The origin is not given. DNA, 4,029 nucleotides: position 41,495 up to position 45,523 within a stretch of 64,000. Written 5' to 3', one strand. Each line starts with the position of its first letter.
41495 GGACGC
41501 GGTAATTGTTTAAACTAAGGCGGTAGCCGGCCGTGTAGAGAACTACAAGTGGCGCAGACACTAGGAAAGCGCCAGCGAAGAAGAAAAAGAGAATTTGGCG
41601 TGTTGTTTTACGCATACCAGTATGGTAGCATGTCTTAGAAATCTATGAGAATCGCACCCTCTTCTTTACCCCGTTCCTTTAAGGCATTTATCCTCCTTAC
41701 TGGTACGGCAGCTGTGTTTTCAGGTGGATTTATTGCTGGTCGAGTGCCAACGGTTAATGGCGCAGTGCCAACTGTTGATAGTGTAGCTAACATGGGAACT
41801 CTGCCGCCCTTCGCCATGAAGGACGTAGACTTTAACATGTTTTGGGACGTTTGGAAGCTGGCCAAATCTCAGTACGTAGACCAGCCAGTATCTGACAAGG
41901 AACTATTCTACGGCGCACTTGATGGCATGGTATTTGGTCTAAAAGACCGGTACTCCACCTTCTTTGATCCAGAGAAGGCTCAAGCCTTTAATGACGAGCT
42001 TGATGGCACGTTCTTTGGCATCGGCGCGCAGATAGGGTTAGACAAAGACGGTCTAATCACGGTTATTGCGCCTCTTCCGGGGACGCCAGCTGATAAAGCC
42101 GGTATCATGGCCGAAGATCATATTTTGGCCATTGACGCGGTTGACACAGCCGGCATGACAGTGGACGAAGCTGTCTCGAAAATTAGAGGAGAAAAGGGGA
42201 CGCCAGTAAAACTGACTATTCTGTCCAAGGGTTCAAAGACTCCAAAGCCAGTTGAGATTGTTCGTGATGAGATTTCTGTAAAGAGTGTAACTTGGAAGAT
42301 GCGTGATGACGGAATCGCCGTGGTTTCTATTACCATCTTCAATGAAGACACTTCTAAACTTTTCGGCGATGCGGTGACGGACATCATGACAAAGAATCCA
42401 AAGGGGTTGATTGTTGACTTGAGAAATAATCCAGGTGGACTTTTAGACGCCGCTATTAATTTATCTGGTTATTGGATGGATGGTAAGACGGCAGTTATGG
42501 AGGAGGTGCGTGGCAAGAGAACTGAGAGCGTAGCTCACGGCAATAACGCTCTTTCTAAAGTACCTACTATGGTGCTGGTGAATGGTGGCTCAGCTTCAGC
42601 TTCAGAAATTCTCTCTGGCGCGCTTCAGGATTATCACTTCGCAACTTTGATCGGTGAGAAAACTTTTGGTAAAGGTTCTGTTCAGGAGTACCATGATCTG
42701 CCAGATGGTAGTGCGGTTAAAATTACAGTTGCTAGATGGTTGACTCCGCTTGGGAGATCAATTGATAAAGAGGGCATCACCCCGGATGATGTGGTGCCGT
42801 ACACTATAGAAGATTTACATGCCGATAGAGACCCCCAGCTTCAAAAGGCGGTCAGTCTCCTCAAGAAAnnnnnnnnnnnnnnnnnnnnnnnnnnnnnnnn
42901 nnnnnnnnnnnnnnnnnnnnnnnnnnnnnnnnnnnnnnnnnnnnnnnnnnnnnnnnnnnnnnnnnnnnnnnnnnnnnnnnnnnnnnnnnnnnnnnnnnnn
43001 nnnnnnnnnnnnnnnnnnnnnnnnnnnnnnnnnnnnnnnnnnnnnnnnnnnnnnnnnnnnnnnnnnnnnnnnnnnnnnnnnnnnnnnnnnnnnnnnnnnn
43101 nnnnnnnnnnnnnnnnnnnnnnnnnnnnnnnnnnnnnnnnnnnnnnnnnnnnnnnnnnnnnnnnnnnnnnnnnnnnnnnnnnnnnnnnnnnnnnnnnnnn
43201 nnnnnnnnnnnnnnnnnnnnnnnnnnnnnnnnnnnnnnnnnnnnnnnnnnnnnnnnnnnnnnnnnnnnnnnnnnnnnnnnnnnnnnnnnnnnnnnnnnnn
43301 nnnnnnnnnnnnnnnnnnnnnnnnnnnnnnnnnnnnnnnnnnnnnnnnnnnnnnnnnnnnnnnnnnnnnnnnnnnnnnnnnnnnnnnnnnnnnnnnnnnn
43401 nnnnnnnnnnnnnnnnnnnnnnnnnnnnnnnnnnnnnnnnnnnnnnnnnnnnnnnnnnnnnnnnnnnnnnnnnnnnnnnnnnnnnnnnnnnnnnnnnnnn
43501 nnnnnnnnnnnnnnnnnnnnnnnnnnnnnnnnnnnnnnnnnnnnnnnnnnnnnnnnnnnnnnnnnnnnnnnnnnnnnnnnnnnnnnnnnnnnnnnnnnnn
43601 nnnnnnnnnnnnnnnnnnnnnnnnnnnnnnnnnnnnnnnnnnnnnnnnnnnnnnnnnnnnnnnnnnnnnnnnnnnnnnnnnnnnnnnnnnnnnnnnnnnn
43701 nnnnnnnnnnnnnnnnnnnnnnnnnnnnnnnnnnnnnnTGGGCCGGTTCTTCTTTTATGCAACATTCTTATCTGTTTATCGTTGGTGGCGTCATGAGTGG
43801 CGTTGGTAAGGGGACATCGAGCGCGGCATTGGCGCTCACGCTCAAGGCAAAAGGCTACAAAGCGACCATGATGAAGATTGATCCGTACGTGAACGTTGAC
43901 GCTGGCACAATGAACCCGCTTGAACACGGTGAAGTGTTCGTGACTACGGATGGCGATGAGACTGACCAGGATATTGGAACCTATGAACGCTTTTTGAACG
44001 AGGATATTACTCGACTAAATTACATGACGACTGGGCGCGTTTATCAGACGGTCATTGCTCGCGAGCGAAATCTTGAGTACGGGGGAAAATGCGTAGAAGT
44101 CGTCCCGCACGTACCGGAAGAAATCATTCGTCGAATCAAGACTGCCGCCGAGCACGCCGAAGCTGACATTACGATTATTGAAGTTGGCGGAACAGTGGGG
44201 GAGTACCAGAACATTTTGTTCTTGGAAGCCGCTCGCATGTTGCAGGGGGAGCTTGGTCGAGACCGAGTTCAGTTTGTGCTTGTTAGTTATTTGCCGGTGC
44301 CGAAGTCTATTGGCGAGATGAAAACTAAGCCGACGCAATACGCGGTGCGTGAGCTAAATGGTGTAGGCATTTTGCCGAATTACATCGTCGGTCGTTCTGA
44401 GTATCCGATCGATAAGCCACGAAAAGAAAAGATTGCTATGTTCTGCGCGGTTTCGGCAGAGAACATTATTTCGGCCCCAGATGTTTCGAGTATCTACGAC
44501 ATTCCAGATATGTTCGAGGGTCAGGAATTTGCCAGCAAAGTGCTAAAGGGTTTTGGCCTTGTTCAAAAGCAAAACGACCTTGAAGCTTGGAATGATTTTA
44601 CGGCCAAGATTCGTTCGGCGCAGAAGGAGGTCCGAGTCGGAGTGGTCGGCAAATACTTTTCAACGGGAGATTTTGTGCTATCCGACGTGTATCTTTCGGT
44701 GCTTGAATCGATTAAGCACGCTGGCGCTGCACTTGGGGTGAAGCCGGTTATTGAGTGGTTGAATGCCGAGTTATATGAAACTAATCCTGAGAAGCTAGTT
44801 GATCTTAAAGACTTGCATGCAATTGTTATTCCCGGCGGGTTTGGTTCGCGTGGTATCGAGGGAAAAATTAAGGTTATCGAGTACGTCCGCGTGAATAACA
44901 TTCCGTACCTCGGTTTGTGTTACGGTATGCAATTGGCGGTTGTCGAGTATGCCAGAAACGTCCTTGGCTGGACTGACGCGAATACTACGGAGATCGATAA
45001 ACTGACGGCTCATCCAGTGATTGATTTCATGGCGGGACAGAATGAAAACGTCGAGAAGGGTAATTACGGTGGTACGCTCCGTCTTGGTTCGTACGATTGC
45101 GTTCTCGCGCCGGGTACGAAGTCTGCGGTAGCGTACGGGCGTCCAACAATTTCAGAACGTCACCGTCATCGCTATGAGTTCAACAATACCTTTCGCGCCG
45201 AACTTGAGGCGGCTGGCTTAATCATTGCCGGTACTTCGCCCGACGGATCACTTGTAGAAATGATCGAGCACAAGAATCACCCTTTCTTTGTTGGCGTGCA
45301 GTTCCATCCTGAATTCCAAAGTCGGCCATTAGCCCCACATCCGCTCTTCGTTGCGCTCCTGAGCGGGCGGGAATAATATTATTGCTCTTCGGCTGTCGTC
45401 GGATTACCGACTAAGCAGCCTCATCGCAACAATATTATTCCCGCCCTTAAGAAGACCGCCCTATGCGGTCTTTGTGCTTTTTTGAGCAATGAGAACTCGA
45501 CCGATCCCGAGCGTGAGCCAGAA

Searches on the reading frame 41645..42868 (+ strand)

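Call 87: search_protein_families(library=ncbifam, proteins=[window:41645-42868:+], max_evalue=1e-10)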
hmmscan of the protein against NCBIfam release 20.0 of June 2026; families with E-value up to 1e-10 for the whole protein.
window:41645-42868:+ (408 aa): 9 families
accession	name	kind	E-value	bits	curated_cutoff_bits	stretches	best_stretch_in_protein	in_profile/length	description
TIGR00225.1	prc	subfamily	3.4e-96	322.2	218.6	1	74-392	1-322/335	C-terminal processing peptidase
NF052377.1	lmo1851_S41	exception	4.2e-96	322.5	725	1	61-386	45-369/468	lmo1851 family serine protease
NF045588.1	Cterm_S41_CtpA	exception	1.2e-89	301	625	1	62-406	51-401/401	carboxyl-terminal processing protease CtpA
NF045590.1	Cterm_S41_CtpC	exception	3.3e-84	283.1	665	1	65-402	57-406/418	carboxyl-terminal processing protease CtpC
TIGR03900.1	prc_long_Delta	hypoth_equivalog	4.4e-79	266.6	660.95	1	79-392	96-413/973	MXAN_5808 family serine peptidase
NF045589.1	Cterm_S41_CtpB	exception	2.4e-76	257.1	633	1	67-390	60-386/416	carboxyl-terminal processing protease CtpB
NF045591.1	Cterm_S41_CtpZ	exception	9.3e-68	228.8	525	1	70-406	57-397/403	carboxyl-terminal processing protease CtpZ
NF051464.1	tail_spec_CT441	exception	3.4e-46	158.2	700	1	101-386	224-527/645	tail-specific protease Tsp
NF008388.1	PRK11186.1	exception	4.2e-44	151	825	1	103-390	225-532/663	carboxy terminal-processing peptidase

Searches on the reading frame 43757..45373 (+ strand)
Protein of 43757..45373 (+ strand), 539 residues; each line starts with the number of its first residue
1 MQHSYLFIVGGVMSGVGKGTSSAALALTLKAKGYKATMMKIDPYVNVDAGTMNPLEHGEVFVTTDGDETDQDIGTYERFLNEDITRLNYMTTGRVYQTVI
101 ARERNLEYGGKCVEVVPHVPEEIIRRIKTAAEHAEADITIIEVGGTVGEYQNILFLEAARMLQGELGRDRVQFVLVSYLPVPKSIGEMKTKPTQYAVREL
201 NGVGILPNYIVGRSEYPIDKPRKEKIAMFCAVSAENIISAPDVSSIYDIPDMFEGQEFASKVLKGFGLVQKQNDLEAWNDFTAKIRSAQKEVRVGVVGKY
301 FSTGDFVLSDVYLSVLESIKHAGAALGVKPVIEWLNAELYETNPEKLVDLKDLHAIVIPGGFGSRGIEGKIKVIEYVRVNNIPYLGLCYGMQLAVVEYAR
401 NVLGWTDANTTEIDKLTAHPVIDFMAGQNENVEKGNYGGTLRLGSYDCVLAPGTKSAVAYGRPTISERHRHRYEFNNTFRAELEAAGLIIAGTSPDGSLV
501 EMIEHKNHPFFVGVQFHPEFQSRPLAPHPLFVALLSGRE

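Call 87: search_protein_families(library=ncbifam, proteins=[window:43757-45373:+], max_evalue=1e-10)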
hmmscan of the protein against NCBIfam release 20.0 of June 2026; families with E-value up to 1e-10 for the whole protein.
window:43757-45373:+ (539 aa): 3 families
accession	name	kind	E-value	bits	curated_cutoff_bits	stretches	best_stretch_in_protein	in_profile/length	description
NF003792.0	PRK05380.1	equivalog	1.7e-205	683.7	308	1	2-535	2-523/534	CTP synthase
TIGR00337.1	PyrG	equivalog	1.1e-198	661.2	462.75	1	3-535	3-524/526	glutamine hydrolyzing CTP synthase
NF004836.1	PRK06186.1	equivalog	9.1e-37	126.4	260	1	312-536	16-225/228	CTP synthase C-terminal region-related (seleno)protein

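Call 88: find_homologous_proteins(query=window:43757-45373:+, max_evalue=1e-50)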
Query window:43757-45373:+ (539 aa): 8000 proteins with E <= 1e-50 among 8000 candidates; the best 120 are listed.
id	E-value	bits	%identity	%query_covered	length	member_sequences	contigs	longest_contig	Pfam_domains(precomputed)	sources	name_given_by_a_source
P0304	0.0e+0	1223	100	100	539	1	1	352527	PF07722.20,PF01656.30,PF06418.21,PF00117.35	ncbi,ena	-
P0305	0.0e+0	1195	100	98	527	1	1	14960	PF07722.20,PF06418.21,PF00117.35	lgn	-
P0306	0.0e+0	1171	95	100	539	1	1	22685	PF07722.20,PF01656.30,PF06418.21,PF00117.35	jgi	-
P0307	0.0e+0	1089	88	100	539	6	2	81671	PF07722.20,PF01656.30,PF06418.21,PF00117.35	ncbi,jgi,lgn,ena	ncbi:MAG: CTP synthase [Patescibacteria group bacterium]|jgi:CTP synthase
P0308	0.0e+0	1034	84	99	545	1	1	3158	PF07722.20,PF01656.30,PF06418.21,PF00117.35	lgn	-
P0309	4.5e-298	1008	82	99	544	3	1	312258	PF07722.20,PF01656.30,PF06418.21,PF00117.35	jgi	jgi:CTP synthase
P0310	1.7e-294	996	83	97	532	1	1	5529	PF07722.20,PF01656.30,PF06418.21,PF00117.35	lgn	-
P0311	2.6e-272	923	75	100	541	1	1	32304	PF07722.20,PF01656.30,PF06418.21,PF00117.35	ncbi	-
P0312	6.8e-270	915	75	100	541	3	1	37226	PF07722.20,PF01656.30,PF06418.21,PF00117.35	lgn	-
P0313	9.9e-269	911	74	100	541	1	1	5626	PF07722.20,PF01656.30,PF06418.21,PF00117.35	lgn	-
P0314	1.2e-268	910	74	100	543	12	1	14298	PF07722.20,PF01656.30,PF06418.21,PF00117.35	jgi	jgi:CTP synthase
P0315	8.3e-268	908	74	100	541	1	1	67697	PF07722.20,PF01656.30,PF06418.21,PF00117.35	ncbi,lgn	ncbi:MAG: CTP synthase [Patescibacteria group bacterium]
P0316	3.1e-267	906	73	100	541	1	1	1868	PF07722.20,PF01656.30,PF06418.21,PF00117.35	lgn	-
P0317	1.6e-266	904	73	100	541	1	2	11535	PF07722.20,PF01656.30,PF06418.21,PF00117.35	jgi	jgi:CTP synthase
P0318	3.3e-265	899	73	99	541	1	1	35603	PF07722.20,PF01656.30,PF06418.21,PF00117.35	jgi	jgi:CTP synthase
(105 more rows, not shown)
